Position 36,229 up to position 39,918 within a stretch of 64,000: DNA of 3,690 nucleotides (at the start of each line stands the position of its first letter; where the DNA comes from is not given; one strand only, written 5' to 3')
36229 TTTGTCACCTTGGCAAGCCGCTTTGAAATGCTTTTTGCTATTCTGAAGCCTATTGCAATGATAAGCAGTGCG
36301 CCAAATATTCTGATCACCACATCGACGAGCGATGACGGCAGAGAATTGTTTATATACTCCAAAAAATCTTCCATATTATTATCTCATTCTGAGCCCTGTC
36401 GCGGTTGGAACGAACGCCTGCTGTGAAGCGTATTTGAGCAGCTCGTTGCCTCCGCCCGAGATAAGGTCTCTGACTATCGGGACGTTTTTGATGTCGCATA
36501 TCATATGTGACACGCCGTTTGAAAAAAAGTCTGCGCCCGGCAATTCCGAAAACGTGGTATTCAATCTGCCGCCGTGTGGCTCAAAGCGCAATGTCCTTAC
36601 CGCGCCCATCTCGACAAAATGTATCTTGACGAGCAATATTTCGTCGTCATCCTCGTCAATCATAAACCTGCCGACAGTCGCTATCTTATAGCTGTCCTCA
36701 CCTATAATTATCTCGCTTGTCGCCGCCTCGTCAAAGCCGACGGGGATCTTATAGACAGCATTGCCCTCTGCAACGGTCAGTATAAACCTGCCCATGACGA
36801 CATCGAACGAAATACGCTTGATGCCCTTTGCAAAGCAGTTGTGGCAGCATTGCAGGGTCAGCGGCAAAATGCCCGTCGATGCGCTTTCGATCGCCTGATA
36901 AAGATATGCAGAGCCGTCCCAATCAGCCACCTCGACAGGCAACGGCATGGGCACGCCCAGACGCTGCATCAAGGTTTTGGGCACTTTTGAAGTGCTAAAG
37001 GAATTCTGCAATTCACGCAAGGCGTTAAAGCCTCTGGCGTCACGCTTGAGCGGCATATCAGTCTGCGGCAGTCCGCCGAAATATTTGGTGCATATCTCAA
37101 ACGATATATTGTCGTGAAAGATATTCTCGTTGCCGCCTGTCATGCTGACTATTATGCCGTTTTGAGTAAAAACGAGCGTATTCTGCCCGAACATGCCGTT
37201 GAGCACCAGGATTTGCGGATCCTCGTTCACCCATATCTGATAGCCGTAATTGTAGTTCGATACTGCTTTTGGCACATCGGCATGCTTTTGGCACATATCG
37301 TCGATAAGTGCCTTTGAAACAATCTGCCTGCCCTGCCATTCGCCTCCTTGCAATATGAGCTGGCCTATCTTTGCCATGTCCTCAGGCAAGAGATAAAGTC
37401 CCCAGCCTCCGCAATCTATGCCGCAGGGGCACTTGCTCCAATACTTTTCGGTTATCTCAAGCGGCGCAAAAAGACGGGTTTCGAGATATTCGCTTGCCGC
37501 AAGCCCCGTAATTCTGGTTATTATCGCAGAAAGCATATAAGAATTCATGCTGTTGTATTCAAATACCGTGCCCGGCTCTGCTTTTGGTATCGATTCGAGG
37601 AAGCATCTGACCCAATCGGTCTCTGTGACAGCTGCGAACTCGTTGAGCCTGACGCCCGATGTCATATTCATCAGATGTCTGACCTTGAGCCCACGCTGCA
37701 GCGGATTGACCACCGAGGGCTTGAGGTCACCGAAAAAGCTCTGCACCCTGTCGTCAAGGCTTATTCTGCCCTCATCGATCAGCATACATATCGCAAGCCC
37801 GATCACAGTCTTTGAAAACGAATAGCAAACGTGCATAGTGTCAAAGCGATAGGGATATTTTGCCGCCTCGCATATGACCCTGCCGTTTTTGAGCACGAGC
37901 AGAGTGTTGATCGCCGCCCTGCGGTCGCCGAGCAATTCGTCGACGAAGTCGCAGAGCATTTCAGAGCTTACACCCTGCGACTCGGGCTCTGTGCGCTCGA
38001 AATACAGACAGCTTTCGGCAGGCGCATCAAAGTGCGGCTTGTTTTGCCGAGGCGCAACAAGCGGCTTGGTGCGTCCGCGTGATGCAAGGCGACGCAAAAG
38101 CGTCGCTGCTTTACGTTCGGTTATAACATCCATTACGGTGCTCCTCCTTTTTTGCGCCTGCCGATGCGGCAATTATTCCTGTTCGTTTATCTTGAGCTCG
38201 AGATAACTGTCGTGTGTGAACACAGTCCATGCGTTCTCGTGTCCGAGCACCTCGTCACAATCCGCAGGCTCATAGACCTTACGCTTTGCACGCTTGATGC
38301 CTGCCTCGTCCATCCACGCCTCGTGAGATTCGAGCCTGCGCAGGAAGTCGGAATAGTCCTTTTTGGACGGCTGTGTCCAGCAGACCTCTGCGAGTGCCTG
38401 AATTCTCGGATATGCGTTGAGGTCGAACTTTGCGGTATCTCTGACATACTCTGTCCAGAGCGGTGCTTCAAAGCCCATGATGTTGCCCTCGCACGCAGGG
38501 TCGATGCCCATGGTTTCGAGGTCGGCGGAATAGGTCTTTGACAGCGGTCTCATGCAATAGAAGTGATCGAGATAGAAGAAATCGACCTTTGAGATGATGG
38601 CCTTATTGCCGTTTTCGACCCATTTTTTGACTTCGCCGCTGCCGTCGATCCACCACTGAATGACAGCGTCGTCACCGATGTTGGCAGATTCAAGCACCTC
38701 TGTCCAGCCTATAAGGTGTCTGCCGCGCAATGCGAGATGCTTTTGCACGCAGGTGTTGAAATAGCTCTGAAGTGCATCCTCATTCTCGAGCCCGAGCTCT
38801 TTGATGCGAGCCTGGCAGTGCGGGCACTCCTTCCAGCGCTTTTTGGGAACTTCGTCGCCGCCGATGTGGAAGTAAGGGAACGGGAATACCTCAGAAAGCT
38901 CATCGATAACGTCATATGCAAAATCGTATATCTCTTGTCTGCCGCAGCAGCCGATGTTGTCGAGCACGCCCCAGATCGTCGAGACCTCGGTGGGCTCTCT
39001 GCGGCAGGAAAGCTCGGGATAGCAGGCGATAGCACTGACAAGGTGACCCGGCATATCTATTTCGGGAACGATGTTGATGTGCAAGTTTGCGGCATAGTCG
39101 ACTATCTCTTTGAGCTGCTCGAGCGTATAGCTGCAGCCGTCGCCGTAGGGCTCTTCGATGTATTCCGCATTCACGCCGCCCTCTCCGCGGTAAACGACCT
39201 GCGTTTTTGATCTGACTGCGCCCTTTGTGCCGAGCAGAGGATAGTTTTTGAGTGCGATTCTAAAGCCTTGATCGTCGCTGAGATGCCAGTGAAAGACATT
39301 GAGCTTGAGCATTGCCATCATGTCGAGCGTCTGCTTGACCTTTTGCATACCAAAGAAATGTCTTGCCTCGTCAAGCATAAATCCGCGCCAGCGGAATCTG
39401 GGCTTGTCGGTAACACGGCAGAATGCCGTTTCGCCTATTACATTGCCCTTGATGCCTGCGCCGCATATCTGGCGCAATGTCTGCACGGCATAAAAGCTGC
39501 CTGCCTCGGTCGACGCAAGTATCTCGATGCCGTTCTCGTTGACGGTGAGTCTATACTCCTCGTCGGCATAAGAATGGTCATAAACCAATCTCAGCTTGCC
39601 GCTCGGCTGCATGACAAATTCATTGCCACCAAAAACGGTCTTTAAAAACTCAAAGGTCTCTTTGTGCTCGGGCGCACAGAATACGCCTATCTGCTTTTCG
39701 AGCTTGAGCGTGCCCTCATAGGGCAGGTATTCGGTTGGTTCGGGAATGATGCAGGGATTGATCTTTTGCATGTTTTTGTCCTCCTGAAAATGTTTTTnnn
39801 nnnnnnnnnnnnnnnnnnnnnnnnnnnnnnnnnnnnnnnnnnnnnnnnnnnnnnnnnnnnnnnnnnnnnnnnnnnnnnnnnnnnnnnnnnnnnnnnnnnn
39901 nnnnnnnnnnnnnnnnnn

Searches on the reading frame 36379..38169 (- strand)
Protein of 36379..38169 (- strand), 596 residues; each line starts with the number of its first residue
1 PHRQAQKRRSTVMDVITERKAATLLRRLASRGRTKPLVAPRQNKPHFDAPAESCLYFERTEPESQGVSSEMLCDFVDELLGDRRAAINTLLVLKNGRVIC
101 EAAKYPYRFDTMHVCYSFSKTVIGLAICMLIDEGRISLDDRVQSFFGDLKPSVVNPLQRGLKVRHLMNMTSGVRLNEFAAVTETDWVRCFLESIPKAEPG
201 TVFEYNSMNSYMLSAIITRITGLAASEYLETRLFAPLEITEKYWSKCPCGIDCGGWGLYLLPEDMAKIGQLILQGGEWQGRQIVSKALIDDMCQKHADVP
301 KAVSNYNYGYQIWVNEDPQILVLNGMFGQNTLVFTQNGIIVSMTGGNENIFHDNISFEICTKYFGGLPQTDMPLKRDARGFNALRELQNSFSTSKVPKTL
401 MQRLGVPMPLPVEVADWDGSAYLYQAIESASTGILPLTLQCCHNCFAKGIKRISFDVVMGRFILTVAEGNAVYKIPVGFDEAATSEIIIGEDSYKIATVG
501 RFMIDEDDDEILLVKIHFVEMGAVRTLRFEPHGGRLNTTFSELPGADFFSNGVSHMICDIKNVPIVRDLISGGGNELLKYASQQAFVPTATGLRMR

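Call 57: search_protein_families(library=pfam, proteins=[window:36379-38169:-], max_evalue=0.00001)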
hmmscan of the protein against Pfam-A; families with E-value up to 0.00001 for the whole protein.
window:36379-38169:- (596 aa): 1 family
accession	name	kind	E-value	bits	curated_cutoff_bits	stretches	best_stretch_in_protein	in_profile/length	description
PF00144.29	Beta-lactamase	-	5.9e-28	98.4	27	1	89-343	18-306/329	Beta-lactamase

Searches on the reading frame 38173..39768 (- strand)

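Call 57: search_protein_families(library=pfam, proteins=[window:38173-39768:-], max_evalue=0.00001)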
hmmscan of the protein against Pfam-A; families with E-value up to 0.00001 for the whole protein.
window:38173-39768:- (531 aa): 2 families
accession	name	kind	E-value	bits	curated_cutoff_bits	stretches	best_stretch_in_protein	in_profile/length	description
PF00728.28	Glyco_hydro_20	-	2.6e-102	343.2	22.3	1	125-466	1-347/348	Glycosyl hydrolase family 20, catalytic domain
PF02838.20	Glyco_hydro_20b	-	5.2e-15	56.7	26.1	1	5-105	2-111/124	Glycosyl hydrolase family 20, domain 2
